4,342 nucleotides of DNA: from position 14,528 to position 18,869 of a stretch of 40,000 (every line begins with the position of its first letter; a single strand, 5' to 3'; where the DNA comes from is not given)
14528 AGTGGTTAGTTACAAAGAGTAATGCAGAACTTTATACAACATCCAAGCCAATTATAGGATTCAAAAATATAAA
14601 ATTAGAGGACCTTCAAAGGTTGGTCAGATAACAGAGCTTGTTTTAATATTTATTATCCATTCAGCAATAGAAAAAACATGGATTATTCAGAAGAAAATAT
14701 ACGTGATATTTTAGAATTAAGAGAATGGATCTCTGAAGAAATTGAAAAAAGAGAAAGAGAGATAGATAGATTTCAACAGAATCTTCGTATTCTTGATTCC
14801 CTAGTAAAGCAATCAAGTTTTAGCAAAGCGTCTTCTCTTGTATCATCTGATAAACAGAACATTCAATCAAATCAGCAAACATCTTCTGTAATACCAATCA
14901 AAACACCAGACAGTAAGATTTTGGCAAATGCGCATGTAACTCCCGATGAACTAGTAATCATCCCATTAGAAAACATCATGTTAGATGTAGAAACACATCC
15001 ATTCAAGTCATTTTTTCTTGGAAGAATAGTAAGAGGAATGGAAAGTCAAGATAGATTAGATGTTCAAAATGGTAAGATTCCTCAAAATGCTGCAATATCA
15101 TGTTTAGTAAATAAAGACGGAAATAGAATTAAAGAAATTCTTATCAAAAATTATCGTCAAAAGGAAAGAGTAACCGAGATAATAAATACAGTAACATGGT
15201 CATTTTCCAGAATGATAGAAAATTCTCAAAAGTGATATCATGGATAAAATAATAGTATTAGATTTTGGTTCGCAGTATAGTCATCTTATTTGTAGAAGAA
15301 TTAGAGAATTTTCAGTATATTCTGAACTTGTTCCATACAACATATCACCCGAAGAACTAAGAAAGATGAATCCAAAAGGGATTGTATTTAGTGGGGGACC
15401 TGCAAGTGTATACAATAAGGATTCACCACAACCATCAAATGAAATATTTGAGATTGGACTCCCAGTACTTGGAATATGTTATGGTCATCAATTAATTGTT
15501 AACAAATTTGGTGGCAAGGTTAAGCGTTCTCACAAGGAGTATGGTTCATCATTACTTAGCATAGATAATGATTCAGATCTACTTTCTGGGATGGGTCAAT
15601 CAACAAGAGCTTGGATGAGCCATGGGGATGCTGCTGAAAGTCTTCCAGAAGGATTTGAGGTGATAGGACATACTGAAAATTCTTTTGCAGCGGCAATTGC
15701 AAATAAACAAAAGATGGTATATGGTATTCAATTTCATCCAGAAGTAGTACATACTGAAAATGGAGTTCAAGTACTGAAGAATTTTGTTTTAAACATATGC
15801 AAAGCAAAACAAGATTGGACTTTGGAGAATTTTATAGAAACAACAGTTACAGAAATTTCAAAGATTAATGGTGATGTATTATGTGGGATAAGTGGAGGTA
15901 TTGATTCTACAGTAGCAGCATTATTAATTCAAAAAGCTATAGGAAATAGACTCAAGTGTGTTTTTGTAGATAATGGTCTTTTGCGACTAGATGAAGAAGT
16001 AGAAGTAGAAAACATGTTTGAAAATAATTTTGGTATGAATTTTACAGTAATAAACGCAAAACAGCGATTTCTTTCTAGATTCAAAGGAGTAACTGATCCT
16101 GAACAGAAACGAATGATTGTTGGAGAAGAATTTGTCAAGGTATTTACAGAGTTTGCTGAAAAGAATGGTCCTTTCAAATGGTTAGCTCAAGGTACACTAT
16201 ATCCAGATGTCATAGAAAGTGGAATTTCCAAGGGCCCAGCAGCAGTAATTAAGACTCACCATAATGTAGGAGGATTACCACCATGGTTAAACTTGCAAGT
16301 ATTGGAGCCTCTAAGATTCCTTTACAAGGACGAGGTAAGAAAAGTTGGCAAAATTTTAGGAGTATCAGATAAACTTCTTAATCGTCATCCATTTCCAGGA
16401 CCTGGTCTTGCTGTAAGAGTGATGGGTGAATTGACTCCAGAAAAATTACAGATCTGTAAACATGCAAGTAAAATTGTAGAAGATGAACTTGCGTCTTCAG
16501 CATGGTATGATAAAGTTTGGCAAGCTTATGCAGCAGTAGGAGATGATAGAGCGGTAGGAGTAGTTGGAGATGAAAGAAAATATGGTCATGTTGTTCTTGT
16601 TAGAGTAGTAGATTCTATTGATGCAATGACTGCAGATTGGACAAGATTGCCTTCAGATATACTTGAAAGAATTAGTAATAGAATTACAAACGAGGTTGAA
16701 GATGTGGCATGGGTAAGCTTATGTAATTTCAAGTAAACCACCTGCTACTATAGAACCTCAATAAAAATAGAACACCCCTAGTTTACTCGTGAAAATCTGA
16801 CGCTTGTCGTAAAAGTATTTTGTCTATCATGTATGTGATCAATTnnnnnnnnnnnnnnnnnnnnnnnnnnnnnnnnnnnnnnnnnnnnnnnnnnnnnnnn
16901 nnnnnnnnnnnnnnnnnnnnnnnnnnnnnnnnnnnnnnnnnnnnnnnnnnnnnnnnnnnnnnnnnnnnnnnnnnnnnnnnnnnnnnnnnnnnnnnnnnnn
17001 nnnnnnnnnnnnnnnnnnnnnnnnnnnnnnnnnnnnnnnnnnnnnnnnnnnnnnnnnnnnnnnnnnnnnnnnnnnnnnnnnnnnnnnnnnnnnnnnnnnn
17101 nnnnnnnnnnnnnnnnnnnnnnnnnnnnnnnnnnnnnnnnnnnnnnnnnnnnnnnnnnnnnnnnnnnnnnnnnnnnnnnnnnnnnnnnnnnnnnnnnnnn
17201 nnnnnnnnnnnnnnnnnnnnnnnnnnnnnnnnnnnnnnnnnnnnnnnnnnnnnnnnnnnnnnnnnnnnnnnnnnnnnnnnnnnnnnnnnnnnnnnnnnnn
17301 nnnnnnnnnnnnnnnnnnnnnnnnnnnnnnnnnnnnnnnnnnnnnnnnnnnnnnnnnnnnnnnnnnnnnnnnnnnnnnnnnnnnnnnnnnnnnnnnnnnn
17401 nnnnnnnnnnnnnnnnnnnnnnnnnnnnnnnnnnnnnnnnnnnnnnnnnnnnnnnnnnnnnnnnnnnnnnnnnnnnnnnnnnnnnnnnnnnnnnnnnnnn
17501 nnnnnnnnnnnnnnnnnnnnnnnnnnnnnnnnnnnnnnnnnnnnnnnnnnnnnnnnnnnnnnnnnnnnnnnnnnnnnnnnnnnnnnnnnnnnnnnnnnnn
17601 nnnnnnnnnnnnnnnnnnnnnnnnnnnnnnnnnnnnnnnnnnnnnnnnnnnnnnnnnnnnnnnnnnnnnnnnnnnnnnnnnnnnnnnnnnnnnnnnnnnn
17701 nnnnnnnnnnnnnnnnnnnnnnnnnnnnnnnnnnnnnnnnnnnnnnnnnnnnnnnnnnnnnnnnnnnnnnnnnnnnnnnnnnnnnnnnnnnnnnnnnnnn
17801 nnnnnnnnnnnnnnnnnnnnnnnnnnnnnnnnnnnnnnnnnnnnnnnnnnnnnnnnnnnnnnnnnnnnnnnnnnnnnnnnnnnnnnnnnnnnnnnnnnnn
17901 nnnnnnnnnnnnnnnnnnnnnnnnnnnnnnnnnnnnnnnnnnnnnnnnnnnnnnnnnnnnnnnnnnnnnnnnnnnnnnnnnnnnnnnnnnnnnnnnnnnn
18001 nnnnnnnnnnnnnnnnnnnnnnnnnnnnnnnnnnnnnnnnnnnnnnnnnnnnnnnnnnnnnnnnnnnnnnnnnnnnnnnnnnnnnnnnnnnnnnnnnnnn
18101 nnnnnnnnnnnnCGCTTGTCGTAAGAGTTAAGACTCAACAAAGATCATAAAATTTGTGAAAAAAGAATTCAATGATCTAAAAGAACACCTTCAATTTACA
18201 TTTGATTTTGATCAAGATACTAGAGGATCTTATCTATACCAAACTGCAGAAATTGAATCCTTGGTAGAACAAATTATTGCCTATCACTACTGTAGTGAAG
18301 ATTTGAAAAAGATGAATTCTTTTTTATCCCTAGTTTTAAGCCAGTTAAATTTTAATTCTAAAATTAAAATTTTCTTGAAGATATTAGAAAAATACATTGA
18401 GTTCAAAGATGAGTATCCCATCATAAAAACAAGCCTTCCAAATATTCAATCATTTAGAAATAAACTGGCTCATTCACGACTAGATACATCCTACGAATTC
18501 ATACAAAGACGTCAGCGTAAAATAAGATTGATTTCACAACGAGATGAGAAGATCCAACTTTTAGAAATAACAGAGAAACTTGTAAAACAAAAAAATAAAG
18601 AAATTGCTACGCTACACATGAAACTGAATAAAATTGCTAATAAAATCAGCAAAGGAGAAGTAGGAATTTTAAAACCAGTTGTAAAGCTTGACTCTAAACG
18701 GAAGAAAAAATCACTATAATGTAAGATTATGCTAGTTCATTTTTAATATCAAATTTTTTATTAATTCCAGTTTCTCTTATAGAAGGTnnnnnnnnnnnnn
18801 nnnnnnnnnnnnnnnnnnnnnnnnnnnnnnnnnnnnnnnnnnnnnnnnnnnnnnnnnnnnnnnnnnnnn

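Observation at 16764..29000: Self-synthesising Cas1 transposon (casposon), ~12.2 kb, with intact ends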

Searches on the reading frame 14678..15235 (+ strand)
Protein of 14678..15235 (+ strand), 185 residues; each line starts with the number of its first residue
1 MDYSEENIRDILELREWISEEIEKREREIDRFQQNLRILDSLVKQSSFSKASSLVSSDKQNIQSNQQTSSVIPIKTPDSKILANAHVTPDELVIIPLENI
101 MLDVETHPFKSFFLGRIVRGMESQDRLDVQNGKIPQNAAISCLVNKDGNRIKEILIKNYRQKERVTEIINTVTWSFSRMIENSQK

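Call 9: search_protein_families(library=pfam, proteins=[window:14678-15235:+], max_evalue=0.01)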
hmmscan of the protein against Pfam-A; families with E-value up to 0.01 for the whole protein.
window:14678-15235:+ (185 aa): 1 family
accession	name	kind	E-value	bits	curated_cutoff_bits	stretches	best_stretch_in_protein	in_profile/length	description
PF10199.14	Adaptin_binding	-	0.00057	21.1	32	0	161-182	4-25/98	Alpha and gamma adaptin binding protein p34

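Call 63: find_encoding_contigs(protein=window:14678-15235:+, flank=10000, max_places=10)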
Protein window:14678-15235:+ (185 aa): no gene with exactly this product is on record in the collection.

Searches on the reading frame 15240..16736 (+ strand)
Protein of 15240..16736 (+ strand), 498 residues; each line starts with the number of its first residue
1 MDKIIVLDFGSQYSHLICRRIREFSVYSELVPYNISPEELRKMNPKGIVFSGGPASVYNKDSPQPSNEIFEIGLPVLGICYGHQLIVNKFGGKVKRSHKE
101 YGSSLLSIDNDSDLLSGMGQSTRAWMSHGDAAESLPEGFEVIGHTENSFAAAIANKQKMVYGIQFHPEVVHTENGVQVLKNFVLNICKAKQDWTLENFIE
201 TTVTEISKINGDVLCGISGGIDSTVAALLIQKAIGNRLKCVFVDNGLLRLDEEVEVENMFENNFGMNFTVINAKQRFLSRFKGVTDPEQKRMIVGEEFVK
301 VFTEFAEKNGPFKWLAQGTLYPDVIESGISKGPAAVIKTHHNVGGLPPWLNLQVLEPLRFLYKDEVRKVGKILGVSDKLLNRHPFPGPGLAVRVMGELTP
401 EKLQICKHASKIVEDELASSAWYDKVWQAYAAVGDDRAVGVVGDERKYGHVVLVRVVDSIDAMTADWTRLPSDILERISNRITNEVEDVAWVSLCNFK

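Call 8: search_protein_families(library=pfam, proteins=[window:15240-16736:+], max_evalue=0.01)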
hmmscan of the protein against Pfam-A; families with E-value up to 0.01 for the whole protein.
window:15240-16736:+ (498 aa): 6 families
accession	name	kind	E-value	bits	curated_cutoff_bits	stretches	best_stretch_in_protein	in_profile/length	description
PF00117.34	GATase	-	1.7e-49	168.6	22.8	1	6-185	2-189/190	Glutamine amidotransferase class-I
PF00958.27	GMP_synt_C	-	6.5e-27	93.9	27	1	415-492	1-78/92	GMP synthase C terminal domain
PF02540.23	NAD_synthase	-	1.3e-10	41.3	21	1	195-280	5-88/242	NAD synthase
PF07722.19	Peptidase_C26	-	2.2e-09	37.9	20.5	1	68-168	100-219/219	Peptidase C26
PF02568.20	ThiI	-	1.8e-05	24.9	20.5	1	210-279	3-78/197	Thiamine biosynthesis protein (ThiI)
PF03054.22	tRNA_Me_trans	-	0.0039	17.3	20.6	1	213-245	3-34/202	tRNA methyl transferase HUP domain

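Call 14: find_encoding_contigs(protein=window:15240-16736:+, flank=10000, max_places=10)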
Protein window:15240-16736:+ (498 aa): no gene with exactly this product is on record in the collection.

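Call 25: find_related_loci(query=window:15240-16733:+, collection=metagenome_contigs, flank=10000)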
Query window:15240-16733:+ (498 aa) in metagenome_contigs; peptide patterns used: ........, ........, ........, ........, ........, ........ (x = any residue, [..] = any of these).
170 stretches matched a pattern; 106 encode a relative of the query (tblastn E <= 1e-3); the best 80 are kept; 80 distinct loci.
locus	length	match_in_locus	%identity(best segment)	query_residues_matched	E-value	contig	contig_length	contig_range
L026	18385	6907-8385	99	1-493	0e+0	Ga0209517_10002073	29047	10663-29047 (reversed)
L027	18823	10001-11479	99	1-493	0e+0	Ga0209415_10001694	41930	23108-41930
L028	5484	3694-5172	97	1-493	0e+0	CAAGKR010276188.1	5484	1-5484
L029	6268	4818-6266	97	1-483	0e+0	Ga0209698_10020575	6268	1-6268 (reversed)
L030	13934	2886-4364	93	1-493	0e+0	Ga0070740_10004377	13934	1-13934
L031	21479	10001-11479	93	1-493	0e+0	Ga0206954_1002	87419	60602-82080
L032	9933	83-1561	92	1-493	0e+0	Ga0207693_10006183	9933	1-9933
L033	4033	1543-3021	92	1-493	0e+0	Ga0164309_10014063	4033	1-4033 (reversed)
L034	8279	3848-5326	92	1-493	0e+0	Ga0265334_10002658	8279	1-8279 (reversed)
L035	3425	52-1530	92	1-493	0e+0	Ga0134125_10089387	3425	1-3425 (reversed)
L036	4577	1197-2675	92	1-493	0e+0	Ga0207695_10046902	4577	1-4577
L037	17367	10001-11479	91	1-493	0e+0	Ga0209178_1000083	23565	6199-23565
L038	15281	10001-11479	91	1-493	0e+0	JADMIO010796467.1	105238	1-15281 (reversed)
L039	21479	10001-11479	92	1-493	0e+0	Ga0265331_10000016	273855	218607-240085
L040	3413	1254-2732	91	1-493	0e+0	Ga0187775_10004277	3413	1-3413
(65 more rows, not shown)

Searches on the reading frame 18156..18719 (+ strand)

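Call 8: search_protein_families(library=pfam, proteins=[window:18156-18719:+], max_evalue=0.01)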
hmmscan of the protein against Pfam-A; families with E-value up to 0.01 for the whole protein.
window:18156-18719:+ (187 aa): 0 families

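Call 57: search_protein_families(library=padloc, proteins=[window:18156-18719:+], max_evalue=0.1)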
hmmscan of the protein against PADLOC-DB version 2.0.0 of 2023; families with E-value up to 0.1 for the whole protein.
window:18156-18719:+ (187 aa): 0 families

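Call 58: search_protein_families(library=pfam, proteins=[window:18156-18719:+], max_evalue=10)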
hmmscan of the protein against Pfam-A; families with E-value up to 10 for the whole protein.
window:18156-18719:+ (187 aa): 2 families
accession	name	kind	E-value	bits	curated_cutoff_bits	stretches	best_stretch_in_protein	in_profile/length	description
PF20786.2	DUF6840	-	0.076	13.8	26.8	1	101-147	16-62/92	Family of unknown function (DUF6840)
PF18373.7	Spectrin_2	-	0.19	12.3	26.4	1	41-84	1-44/78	Spectrin like domain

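Call 59: search_protein_families(library=phrogs, proteins=[window:18156-18719:+], max_evalue=0.01)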
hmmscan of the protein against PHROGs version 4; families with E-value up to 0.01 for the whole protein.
window:18156-18719:+ (187 aa): 0 families

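Call 60: search_protein_families(library=ncbifam, proteins=[window:18156-18719:+], max_evalue=0.01)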
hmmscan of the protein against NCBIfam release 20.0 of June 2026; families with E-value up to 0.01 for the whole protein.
window:18156-18719:+ (187 aa): 1 family
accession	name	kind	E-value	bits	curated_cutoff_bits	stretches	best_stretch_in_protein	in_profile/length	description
NF038279.1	TF_CBS_SpxR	exception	0.0013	17.6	600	1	66-179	179-289/427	CBS-HotDog domain-containing transcription factor SpxR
